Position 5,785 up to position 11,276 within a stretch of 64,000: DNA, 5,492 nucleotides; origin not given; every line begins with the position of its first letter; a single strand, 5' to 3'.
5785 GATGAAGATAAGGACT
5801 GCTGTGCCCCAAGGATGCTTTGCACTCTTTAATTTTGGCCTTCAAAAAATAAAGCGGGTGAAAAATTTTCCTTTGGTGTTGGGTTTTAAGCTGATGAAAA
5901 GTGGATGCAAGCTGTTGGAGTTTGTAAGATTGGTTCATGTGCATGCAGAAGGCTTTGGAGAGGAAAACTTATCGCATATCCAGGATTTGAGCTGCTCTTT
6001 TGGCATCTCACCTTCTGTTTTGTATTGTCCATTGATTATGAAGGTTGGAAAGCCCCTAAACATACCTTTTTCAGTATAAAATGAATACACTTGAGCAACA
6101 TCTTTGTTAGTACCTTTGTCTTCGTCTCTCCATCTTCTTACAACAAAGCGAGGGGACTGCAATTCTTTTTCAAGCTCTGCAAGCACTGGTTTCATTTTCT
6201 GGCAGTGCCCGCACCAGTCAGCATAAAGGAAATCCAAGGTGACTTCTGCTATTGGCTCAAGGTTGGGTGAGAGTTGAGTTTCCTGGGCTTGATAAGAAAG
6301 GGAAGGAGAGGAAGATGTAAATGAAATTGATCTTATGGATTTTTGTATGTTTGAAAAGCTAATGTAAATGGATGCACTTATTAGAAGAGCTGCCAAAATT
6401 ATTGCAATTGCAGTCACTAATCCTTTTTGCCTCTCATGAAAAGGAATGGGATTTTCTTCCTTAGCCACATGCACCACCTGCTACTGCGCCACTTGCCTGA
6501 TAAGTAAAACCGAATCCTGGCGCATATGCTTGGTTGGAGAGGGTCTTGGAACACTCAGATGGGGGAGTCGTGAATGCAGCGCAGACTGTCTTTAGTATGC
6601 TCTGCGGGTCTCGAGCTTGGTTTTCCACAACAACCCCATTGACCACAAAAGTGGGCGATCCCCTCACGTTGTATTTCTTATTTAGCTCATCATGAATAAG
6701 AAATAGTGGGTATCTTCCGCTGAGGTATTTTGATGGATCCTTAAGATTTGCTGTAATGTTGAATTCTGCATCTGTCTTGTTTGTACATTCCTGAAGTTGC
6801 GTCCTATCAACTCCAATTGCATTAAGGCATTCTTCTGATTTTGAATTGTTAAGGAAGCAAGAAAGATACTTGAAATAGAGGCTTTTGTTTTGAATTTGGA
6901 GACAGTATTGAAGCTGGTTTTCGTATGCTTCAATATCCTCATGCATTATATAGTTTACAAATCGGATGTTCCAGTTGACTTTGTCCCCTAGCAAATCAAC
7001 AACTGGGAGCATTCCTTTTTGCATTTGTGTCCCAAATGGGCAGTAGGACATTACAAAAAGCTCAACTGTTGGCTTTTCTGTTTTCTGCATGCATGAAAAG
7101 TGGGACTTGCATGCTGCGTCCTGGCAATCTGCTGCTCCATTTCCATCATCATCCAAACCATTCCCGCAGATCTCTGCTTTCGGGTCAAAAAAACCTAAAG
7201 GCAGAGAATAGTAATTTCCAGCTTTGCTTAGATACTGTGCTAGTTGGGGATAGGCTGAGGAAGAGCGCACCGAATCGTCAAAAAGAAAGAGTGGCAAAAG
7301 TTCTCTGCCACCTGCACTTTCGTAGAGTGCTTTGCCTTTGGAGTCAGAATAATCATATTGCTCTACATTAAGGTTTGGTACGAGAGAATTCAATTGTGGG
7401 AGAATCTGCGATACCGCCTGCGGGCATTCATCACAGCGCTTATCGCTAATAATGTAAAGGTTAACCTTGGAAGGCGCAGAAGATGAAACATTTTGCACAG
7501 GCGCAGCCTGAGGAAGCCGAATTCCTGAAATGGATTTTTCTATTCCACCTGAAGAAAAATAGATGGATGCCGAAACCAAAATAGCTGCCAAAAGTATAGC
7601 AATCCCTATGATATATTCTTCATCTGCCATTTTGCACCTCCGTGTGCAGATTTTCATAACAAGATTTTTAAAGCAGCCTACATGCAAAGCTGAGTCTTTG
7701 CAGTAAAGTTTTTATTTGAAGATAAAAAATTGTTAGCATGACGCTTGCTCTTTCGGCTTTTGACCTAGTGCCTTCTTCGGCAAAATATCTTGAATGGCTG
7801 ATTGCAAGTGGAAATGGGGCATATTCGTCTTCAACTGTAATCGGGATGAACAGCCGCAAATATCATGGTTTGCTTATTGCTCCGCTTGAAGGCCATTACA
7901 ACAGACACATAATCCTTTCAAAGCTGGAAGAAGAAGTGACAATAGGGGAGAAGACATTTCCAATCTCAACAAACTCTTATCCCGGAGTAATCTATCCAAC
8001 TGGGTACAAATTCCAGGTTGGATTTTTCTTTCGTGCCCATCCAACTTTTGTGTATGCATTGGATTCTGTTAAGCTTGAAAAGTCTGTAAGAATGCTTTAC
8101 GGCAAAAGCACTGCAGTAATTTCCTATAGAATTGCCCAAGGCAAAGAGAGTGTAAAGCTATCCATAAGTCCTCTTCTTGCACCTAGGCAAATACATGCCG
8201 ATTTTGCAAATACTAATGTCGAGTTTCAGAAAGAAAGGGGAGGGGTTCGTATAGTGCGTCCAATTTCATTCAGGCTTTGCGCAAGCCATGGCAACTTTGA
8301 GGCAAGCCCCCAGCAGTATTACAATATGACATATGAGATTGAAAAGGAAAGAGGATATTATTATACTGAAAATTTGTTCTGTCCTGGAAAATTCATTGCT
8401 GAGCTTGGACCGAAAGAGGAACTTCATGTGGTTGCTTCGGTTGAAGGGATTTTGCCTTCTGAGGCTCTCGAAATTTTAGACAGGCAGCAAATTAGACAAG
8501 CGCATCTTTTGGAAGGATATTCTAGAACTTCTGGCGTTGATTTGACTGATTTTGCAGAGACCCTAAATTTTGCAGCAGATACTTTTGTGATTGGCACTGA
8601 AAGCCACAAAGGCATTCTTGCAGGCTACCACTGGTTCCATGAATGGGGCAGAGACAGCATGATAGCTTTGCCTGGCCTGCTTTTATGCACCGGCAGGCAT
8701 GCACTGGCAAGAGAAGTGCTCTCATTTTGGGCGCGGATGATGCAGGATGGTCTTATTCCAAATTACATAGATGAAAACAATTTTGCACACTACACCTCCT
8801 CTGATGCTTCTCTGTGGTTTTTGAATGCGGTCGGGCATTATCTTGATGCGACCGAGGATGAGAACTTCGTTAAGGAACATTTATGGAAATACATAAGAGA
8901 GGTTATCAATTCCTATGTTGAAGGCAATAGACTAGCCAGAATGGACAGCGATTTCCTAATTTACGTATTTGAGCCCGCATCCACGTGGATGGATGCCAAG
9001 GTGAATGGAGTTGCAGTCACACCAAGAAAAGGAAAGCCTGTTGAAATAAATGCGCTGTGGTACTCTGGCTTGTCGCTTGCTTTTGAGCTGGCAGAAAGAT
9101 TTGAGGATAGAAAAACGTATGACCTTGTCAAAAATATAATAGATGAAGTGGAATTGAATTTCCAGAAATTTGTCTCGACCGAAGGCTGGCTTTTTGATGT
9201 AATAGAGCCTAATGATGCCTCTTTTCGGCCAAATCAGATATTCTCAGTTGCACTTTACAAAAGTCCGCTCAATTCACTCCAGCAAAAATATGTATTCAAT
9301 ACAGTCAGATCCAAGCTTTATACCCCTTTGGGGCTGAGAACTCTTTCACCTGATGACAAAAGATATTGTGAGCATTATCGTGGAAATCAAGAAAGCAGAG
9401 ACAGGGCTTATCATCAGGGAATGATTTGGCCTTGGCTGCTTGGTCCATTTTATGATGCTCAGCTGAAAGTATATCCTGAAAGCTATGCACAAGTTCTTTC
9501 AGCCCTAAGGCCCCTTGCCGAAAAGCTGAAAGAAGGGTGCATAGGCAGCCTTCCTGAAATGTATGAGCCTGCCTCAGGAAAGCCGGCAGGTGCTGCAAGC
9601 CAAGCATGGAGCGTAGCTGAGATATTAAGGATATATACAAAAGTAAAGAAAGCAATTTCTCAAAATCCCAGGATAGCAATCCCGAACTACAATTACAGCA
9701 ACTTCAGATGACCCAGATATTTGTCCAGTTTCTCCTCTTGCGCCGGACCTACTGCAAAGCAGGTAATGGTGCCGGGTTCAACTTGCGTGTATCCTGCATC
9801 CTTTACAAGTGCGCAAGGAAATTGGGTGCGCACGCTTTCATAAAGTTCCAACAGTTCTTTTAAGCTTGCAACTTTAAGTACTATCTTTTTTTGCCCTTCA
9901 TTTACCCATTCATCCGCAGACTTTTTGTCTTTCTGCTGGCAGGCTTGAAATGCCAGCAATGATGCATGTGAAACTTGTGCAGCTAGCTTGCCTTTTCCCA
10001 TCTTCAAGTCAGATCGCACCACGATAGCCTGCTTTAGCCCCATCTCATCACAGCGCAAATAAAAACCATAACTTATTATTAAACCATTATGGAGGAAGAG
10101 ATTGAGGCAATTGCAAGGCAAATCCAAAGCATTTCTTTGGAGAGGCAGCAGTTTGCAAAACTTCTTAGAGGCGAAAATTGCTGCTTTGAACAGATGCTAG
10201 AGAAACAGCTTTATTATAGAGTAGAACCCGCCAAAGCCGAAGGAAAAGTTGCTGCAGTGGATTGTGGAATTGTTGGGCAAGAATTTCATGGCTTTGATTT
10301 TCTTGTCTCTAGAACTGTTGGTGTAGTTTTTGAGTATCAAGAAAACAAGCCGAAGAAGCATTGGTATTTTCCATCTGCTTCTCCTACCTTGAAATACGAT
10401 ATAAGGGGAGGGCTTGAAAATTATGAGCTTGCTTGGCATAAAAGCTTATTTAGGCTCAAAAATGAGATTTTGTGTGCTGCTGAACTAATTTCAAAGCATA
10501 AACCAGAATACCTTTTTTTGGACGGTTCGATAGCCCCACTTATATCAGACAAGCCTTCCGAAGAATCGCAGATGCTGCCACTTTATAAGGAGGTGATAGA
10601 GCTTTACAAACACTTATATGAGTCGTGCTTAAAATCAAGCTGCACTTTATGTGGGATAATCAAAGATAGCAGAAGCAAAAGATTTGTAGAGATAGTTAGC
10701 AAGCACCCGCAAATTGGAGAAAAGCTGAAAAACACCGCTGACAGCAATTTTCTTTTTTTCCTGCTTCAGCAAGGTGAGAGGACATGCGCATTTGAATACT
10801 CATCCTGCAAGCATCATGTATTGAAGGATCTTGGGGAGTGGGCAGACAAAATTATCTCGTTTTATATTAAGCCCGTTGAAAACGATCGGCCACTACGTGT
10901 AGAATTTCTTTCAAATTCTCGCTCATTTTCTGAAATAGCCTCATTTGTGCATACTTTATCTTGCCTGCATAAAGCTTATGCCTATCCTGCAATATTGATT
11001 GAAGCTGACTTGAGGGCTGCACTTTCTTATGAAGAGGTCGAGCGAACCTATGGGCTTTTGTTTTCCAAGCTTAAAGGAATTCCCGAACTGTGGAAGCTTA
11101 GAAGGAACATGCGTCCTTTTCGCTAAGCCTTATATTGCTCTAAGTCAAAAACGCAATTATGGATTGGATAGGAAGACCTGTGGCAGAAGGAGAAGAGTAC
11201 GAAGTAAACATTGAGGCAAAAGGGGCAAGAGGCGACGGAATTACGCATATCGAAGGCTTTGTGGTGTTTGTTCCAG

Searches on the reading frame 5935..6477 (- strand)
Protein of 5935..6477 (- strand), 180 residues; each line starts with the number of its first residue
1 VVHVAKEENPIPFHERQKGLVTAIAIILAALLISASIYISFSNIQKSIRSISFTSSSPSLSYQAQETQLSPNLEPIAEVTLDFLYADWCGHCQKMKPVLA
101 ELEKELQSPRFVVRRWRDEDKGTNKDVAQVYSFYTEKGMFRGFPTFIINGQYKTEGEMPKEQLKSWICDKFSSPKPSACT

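Call 20: search_protein_families(library=pfam, proteins=[window:5935-6477:-])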
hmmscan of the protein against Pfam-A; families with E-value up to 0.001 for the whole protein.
window:5935-6477:- (180 aa): 2 families
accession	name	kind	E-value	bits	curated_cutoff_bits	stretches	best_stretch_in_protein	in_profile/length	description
PF00085.26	Thioredoxin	-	1.5e-09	38.2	23.5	1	79-167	21-101/103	Thioredoxin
PF13098.12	Thioredoxin_2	-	0.00015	22.5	27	1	84-166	12-103/104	Thioredoxin-like domain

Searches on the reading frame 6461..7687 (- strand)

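Call 23: search_protein_families(library=pfam, proteins=[window:6461-7687:-])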
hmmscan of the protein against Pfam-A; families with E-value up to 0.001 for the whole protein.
window:6461-7687:- (408 aa): 0 families

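Call 49: search_protein_families(library=ncbifam, proteins=[window:6461-7687:-], max_evalue=0.01)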
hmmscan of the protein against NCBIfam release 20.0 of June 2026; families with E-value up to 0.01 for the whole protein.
window:6461-7687:- (408 aa): 2 families
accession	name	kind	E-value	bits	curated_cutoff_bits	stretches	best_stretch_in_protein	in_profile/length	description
NF033662.1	acid_disulf_rpt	repeat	4.2e-08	32.8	41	1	169-199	2-32/32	acidic double-disulfide repeat-containing protein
TIGR02187.2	PDO_seleno_TRX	equivalog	0.0069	15.7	185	0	73-118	17-62/209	protein disulfide oxidoreductase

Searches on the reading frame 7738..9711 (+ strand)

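Call 25: search_protein_families(library=pfam, proteins=[window:7738-9711:+])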
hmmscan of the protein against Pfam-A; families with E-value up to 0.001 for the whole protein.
window:7738-9711:+ (657 aa): 4 families
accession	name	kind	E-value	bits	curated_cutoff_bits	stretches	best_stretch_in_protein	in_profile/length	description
PF06202.20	GDE_C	-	1.9e-105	353.2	21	1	281-631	4-367/367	Amylo-alpha-1,6-glucosidase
PF12439.13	GDE_N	-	3.7e-60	203.6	27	1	19-228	2-217/219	Glycogen debranching enzyme N terminal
PF12899.13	Glyco_hydro_100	-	2.1e-06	27.1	23.6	0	346-474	105-224/435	Alkaline and neutral invertase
PF22422.2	MGH1-like_GH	-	0.00035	20.7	27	0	524-625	267-356/356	Mannosylglycerate hydrolase MGH1-like glycoside hydrolase domain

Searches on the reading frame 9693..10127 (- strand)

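Call 23: search_protein_families(library=pfam, proteins=[window:9693-10127:-])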
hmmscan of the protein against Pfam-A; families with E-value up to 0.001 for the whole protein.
window:9693-10127:- (144 aa): 1 family
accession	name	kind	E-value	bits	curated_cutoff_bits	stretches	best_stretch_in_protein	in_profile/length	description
PF01981.21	PTH2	-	4.5e-40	136.9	23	1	31-144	1-115/115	Peptidyl-tRNA hydrolase PTH2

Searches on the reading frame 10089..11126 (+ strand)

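Call 20: search_protein_families(library=pfam, proteins=[window:10089-11126:+])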
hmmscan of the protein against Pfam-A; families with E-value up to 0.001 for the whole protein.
window:10089-11126:+ (345 aa): 1 family
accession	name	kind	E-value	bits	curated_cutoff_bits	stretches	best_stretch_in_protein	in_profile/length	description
PF09376.16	NurA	-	7.8e-14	52.2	21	1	53-310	2-252/254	NurA domain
